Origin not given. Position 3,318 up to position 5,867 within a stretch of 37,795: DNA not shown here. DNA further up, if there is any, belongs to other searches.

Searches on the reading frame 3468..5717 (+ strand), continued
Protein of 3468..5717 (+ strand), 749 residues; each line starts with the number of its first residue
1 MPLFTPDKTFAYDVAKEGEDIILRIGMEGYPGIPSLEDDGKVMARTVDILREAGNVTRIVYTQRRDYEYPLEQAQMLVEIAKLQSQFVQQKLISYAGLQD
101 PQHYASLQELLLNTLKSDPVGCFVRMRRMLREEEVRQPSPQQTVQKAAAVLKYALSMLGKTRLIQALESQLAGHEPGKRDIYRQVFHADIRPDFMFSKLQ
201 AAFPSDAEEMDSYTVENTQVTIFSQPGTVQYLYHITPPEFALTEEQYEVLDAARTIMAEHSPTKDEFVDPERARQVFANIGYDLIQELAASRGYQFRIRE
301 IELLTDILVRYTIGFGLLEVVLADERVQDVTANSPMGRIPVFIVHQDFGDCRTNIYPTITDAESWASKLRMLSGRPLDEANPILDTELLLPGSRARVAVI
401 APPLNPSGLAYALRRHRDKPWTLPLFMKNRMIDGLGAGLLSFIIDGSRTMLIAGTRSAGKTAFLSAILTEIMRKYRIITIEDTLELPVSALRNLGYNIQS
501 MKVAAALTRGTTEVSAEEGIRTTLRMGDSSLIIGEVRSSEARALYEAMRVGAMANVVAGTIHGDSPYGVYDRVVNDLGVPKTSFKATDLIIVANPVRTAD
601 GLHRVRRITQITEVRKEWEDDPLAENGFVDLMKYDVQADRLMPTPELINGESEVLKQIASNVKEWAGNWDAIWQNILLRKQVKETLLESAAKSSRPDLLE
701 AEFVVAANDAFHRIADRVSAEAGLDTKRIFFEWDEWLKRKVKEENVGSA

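Call 43: find_related_loci(query=window:3468-5717:+, collection=genome_contigs, flank=10000)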
Query window:3468-5717:+ (749 aa) in genome_contigs; peptide patterns used: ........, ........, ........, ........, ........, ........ (x = any residue, [..] = any of these).
101 stretches matched a pattern; 58 encode a relative of the query (tblastn E <= 1e-3); 58 distinct loci.
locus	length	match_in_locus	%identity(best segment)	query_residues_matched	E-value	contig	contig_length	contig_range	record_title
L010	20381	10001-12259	62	1-747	0e+0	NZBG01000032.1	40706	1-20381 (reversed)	MAG: Candidatus Woesearchaeota archaeon isolate ARS1419 MHASMcontig_185457, whole genome shotgun sequence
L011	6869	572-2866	61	1-746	0e+0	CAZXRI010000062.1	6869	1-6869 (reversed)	MAG TPA_asm: uncultured Methanosarcinales archaeon isolate SRP062349_co5_102 genome assembly, contig: NODE_6605_length_6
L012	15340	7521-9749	61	10-737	0e+0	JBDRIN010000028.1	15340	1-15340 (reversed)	MAG: archaeon isolate MEGAHIT-group-1.588 k141_12446928, whole genome shotgun sequence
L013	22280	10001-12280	59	1-745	0e+0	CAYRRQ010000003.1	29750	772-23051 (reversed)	MAG TPA_asm: uncultured Methanosarcinales archaeon isolate binchicken_co19_518 genome assembly, contig: NODE_2192_length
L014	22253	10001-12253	60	1-737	0e+0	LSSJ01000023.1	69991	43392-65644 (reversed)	MAG: Euryarchaeota archaeon SM23-78 WORSMTZ_259, whole genome shotgun sequence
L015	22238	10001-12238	59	13-744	0e+0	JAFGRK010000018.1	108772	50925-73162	MAG: Candidatus Woesearchaeota archaeon isolate Zod_Metabat.825 k87_9188689, whole genome shotgun sequence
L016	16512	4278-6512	58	8-744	0e+0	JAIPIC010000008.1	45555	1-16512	MAG: Candidatus Woesearchaeota archaeon isolate Tobar13.5m-G65 Tobar13-5m-C899, whole genome shotgun sequence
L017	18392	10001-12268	58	3-743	0e+0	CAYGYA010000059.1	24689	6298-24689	MAG TPA_asm: uncultured Methanosarcinales archaeon isolate ERP119294_co2_539 genome assembly, contig: k141_1431450, whol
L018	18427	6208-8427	59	12-743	0e+0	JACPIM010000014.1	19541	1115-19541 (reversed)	MAG: Candidatus Woesearchaeota archaeon isolate NC_groundwater_440_Ag_B-0.1um_30_18 GD18-4_B1_scaffold_846549, whole gen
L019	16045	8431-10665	59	8-736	0e+0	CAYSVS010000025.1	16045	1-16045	MAG TPA_asm: uncultured Methanosarcinales archaeon isolate SRP141376_co4_88 genome assembly, contig: NODE_6227_length_16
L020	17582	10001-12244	58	11-745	0e+0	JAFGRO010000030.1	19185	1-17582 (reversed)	MAG: Candidatus Woesearchaeota archaeon isolate Zod_Metabat.833 k87_5101469, whole genome shotgun sequence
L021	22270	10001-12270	64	8-748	0e+0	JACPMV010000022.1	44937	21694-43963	MAG: Candidatus Woesearchaeota archaeon isolate NC_groundwater_558_Ag_S-0.1um_40_20 S35_SO-1_scaffold_10662, whole genom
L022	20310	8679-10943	57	3-743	0e+0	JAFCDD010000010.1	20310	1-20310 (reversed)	Candidatus Woesearchaeota archaeon isolate Meg19_1012_Bin_325 Meg19_1012_Bin_325_scaffold_15311, whole genome shotgun se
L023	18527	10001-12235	58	8-741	0e+0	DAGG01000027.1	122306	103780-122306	MAG TPA_asm: Candidatus Woesearchaeota archaeon UBA525 UBA525_contig_168, whole genome shotgun sequence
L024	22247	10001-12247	57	8-742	0e+0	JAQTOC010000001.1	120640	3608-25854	MAG: Candidatus Nanoarchaeia archaeon isolate STA_79 NODE_312_length_120640_cov_3.686399_Sandtown_A, whole genome shotgu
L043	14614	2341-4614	51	3-743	0e+0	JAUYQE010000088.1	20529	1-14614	MAG: Nanoarchaeota archaeon isolate C4_metabat.bin.89 C4_k141_316211, whole genome shotgun sequence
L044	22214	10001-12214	49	12-737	0e+0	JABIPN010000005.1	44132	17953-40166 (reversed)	MAG: Candidatus Woesearchaeota archaeon isolate SI072_bin119 k141_416767, whole genome shotgun sequence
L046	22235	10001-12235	48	10-742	0e+0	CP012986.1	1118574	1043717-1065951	Nanohaloarchaea archaeon SG9, complete genome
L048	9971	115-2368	53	9-743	0e+0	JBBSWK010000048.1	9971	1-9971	MAG: Nanoarchaeota archaeon isolate H51-bin025_1 H51_bin025_1_000000000050, whole genome shotgun sequence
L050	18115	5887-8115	47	12-741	0e+0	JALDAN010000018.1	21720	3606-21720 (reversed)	MAG: Candidatus Nanohalarchaeota archaeon isolate NHA29 k141_198127_length_21720_cov_28.2137, whole genome shotgun seque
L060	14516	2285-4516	50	12-743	0e+0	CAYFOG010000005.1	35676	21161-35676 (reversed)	MAG TPA_asm: Candidatus Woesearchaeota archaeon isolate ERP019367_co1_78 genome assembly, contig: NODE_1194_length_35676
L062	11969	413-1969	41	23-525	8e-127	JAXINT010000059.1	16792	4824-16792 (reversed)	MAG: Candidatus Asbonarchaeaceae archaeon isolate DAL-9Gt_90_72C1R c_000000001639, whole genome shotgun sequence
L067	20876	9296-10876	40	12-525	5e-129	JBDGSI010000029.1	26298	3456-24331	MAG: Candidatus Nanohalobium sp. isolate DAL-WCL_22_66C1R DAL-WCL_22_66C1R_29, whole genome shotgun sequence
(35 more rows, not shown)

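Call 49: search_protein_families(library=pfam, proteins=[L043:6400-8805:-, L048:5663-6793:-, L004:6801-7370:+, L004:7418-7978:+, L004:7988-8560:+, L004:8567-9250:-, L004:9296-9700:-], max_evalue=0.01)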
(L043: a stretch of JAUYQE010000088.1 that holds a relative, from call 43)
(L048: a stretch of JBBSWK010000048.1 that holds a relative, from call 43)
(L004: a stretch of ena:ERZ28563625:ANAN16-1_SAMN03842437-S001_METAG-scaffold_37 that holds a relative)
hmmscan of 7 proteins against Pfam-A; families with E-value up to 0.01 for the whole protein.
L043:6400-8805:- (801 aa): 4 families
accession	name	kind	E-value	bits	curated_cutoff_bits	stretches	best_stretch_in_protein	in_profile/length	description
PF13205.12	Big_5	-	4.1e-13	50.4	23.6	1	173-247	23-96/105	Bacterial Ig-like domain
PF18911.6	PKD_4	-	8e-07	29.5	27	1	479-542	13-77/85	PKD domain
PF00801.26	PKD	-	5.5e-05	23.5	23.5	1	480-547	11-79/80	PKD domain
PF04234.18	CopC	-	0.0089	17.5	23.3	0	355-385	8-33/92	CopC domain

L048:5663-6793:- (376 aa): 1 family
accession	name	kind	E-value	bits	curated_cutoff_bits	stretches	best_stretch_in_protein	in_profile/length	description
PF00082.27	Peptidase_S8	-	2.2e-70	237.7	21.8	1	120-368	1-288/288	Subtilase family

L004:6801-7370:+ (189 aa): 1 family
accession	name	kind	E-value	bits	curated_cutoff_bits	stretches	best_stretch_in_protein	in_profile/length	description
PF01757.29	Acyl_transf_3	-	0.0031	17.1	31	1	23-181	128-264/326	Acyltransferase domain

L004:7418-7978:+ (186 aa): 0 families

L004:7988-8560:+ (190 aa): 0 families

L004:8567-9250:- (227 aa): 9 families
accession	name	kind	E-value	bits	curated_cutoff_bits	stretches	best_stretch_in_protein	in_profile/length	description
PF18501.6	REC1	-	0.0007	20.1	37.4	1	46-192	53-196/250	Alpha helical recognition lobe domain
PF12296.13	HsbA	-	0.0016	19.3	33.5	0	154-204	4-59/121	Hydrophobic surface binding protein A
PF04513.17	Baculo_PEP_C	-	0.0016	19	38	1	135-210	45-114/140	Baculovirus polyhedron envelope protein, PEP, C terminus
PF10256.14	Erf4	-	0.0029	18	29.3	0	100-163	13-60/116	Golgin subfamily A member 7/ERF4 family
PF06009.19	Laminin_II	-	0.0034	17.9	33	1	139-212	3-76/138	Laminin Domain II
PF05531.17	NPV_P10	-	0.0061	17.5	29.8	0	152-208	14-70/75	Nucleopolyhedrovirus P10 protein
PF06419.17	COG6_N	-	0.0074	16.9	27.4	0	138-177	29-68/114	Conserved oligomeric complex COG6, N-terminal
PF18579.7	Raf1_HTH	-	0.009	16.1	27.3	0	50-68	21-39/61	Rubisco accumulation factor 1 helix turn helix domain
PF07889.17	DUF1664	-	0.0096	16.4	34.6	1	151-225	36-110/124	Protein of unknown function (DUF1664)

L004:9296-9700:- (134 aa): 0 families

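Call 54: search_protein_families(library=pfam, proteins=[L046:12239-14428:+, L050:8125-10263:+, L062:4151-6256:+, L067:13038-15185:+, L044:12235-14268:+, L060:4483-6549:+, L018:8439-10676:+], max_evalue=1)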
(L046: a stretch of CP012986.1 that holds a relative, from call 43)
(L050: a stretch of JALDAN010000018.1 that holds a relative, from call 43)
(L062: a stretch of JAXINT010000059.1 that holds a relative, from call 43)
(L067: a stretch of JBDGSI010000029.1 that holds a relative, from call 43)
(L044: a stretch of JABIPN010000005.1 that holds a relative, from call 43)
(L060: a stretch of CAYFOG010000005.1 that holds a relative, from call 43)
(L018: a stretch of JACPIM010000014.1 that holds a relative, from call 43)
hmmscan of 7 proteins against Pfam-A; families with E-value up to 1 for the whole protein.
L046:12239-14428:+ (729 aa): 5 families
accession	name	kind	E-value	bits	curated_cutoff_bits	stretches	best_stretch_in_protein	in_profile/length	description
PF00482.28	T2SSF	-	0.00013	22.3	25.2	2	177-306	4-124/125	Type II secretion system (T2SS), protein F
PF20572.3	DUF6781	-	0.016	15.5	27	1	489-613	95-211/213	Family of unknown function (DUF6781)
PF20990.2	DUF2207_C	-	0.048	13.8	33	1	227-347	64-192/247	Predicted membrane protein (DUF2207) C-terminal domain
PF08928.15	PoNi_N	-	0.15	12.7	22.4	0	571-631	19-75/117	PoNe immunity protein (PoNi), N-terminal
PF18937.5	DUF5685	-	0.48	10.2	26.7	1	211-277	202-269/272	Family of unknown function (DUF5685)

L050:8125-10263:+ (712 aa): 4 families
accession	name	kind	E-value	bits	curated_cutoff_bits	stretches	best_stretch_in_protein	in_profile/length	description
PF00482.28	T2SSF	-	1.9e-06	28.3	25.2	2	470-577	5-103/125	Type II secretion system (T2SS), protein F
PF20572.3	DUF6781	-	0.0026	18.1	27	1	482-606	95-211/213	Family of unknown function (DUF6781)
PF20990.2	DUF2207_C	-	0.021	15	33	1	219-338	64-191/247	Predicted membrane protein (DUF2207) C-terminal domain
PF12420.13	DUF3671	-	0.027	14.4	34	1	7-135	74-199/223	Fam-L, Fam-M like protein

L062:4151-6256:+ (701 aa): 5 families
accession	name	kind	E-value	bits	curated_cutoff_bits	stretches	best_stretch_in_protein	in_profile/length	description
PF00482.28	T2SSF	-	4.5e-05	23.8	25.2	2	441-568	4-121/125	Type II secretion system (T2SS), protein F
PF09548.15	Spore_III_AB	-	0.0027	18.2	32.5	1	401-547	6-145/170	Stage III sporulation protein AB (spore_III_AB)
PF20572.3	DUF6781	-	0.03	14.6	27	1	454-575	95-208/213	Family of unknown function (DUF6781)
PF18249.6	Ca_bind_SSO6904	-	0.084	13.6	25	1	503-552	21-69/90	Calcium binding protein SSO6904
PF19865.4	DUF6338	-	0.15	12.1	26.5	0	308-326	14-32/205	Family of unknown function (DUF6338)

L067:13038-15185:+ (715 aa): 11 families
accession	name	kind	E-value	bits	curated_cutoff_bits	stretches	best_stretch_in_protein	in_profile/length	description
PF00482.28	T2SSF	-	1.3e-08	35.3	25.2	2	464-572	3-102/125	Type II secretion system (T2SS), protein F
PF20572.3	DUF6781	-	0.012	15.9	27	1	478-602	95-211/213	Family of unknown function (DUF6781)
PF20237.3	DUF6594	-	0.03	14.7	30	1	183-329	91-220/238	Family of unknown function (DUF6594)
PF25598.1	ARM_PUB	-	0.048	13.5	33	1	492-564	179-252/308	Plant U-box protein ARM repeat region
PF12910.14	PHD_like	-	0.15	12.5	27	1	206-241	80-115/141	Antitoxin of toxin-antitoxin, RelE / RelB, TA system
PF22913.1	NBAS_11th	-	0.22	11.9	27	0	234-282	24-71/125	NBAS subunit of NRZ tethering complex, C-terminal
PF20653.3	COG6_C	-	0.22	10.6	26.4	0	483-582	233-341/462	Conserved Oligomeric Golgi complex subunit 6, C-terminal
PF13361.12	UvrD_C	-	0.27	11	25.6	1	498-597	149-232/350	UvrD-like helicase C-terminal domain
PF11932.13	DUF3450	-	0.28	10.9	32.6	1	535-590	64-119/241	Protein of unknown function (DUF3450)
PF20990.2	DUF2207_C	-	0.5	10.5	33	1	217-333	65-190/247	Predicted membrane protein (DUF2207) C-terminal domain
PF23116.1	HHD_RTEL1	-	0.82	10.5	27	0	30-69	28-67/102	RTEL1, HHD domain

L044:12235-14268:+ (677 aa): 3 families
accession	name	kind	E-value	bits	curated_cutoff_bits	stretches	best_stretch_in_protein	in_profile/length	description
PF07895.16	DUF1673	-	0.0016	18.8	30.4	1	265-412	72-193/204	Protein of unknown function (DUF1673)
PF00482.28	T2SSF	-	0.1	13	25.2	1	431-556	9-124/125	Type II secretion system (T2SS), protein F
PF21502.2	Obc1_cap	-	0.39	11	27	0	4-38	100-134/179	Oxalate biosynthetic component 1, cap domain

L060:4483-6549:+ (688 aa): 3 families
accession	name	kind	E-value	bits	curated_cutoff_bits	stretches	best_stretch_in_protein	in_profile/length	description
PF00482.28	T2SSF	-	0.0062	16.9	25.2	1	442-566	9-123/125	Type II secretion system (T2SS), protein F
PF03915.18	AIP3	-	0.16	11.5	31.6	0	39-99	147-203/406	Actin interacting protein 3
PF13567.11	DUF4131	-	0.66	10.1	31.6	0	100-164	8-73/165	Domain of unknown function (DUF4131)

L018:8439-10676:+ (745 aa): 0 families

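Call 89: search_protein_families(library=pfam, proteins=[L007:7850-7999:+, L009:27-164:+], max_evalue=5)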
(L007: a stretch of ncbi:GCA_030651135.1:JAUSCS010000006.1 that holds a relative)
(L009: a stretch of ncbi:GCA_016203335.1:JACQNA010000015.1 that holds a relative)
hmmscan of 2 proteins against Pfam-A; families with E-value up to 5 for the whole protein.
L007:7850-7999:+ (49 aa): 2 families
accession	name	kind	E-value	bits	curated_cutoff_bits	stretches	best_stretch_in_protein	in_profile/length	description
PF01402.27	RHH_1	-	0.001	19.3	20.5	1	5-43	2-38/39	Ribbon-helix-helix protein, copG family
PF03693.20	ParD_antitoxin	-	0.0034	18.2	21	1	1-47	1-46/81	Bacterial antitoxin of ParD toxin-antitoxin type II system and RHH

L009:27-164:+ (45 aa): 1 family
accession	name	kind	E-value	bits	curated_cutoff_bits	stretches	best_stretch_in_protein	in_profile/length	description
PF01402.27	RHH_1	-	0.02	15.3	20.5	1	6-42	2-36/39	Ribbon-helix-helix protein, copG family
